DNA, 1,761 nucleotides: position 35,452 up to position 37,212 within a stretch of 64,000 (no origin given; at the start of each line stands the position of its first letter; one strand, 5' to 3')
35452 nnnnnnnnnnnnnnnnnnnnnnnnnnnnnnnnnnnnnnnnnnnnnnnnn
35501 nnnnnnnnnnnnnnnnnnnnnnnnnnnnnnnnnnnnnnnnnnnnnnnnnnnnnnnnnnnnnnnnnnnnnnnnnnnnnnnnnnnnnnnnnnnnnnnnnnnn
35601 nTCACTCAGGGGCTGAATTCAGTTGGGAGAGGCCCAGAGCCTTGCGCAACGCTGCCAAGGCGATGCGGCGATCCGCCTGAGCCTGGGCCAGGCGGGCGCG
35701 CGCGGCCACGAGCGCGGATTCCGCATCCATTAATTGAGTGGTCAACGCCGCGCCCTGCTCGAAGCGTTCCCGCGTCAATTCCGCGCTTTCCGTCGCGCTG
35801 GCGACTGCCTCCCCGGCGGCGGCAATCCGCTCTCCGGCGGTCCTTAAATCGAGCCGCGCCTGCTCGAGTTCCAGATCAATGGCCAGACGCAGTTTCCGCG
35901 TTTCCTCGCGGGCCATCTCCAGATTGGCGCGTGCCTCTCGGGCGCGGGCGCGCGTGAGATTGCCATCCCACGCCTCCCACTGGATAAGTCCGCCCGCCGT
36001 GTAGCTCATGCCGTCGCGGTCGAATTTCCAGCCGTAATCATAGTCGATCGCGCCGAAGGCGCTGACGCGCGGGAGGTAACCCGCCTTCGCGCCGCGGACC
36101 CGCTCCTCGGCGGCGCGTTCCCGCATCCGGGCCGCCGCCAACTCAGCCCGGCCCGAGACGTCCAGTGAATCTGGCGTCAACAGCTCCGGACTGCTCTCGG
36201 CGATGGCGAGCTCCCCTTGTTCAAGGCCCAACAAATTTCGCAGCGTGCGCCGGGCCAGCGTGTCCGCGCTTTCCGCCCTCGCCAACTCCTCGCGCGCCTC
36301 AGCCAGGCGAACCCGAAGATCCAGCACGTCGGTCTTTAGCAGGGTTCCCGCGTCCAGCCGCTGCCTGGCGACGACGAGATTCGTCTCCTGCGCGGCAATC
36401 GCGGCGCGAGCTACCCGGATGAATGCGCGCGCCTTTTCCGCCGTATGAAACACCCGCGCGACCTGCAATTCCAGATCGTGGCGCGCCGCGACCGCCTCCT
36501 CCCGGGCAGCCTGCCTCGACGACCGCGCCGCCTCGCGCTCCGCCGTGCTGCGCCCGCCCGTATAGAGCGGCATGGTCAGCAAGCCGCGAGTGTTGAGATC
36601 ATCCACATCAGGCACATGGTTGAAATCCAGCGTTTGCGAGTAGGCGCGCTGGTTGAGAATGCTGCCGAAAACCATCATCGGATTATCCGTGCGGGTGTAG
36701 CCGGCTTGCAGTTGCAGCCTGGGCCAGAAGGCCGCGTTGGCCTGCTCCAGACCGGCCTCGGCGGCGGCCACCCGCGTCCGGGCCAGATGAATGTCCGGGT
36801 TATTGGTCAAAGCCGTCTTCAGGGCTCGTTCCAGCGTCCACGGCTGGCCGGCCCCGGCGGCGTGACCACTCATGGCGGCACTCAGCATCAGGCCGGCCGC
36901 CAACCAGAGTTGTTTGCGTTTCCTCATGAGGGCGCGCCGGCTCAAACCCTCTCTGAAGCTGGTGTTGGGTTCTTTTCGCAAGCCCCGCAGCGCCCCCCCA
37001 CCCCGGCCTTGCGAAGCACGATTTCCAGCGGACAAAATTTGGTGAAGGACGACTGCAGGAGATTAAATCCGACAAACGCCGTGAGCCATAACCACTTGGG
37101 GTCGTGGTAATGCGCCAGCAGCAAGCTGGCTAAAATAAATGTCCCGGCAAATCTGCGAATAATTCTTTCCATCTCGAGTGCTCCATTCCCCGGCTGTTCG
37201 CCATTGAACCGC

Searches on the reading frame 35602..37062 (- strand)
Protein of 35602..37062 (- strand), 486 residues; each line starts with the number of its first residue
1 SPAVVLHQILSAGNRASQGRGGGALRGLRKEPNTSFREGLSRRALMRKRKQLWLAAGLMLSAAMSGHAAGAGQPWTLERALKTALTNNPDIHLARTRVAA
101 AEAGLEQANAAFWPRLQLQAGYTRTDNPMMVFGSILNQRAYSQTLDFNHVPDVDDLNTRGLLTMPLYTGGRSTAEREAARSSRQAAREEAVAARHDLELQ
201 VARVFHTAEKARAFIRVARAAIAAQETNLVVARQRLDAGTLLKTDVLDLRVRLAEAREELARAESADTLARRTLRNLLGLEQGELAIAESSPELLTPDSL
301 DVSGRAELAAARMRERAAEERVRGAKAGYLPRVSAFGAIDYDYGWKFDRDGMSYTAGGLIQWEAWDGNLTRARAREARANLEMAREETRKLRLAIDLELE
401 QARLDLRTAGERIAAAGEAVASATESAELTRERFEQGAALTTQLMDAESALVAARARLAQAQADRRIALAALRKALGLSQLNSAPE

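Call 79: search_protein_families(library=pfam, proteins=[window:35602-37062:-], max_evalue=0.00001)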
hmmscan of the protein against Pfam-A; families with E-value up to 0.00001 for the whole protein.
window:35602-37062:- (486 aa): 1 family
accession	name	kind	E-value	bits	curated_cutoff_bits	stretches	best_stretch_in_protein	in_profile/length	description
PF02321.23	OEP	-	2.6e-55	187.6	22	2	305-477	12-187/187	Outer membrane efflux protein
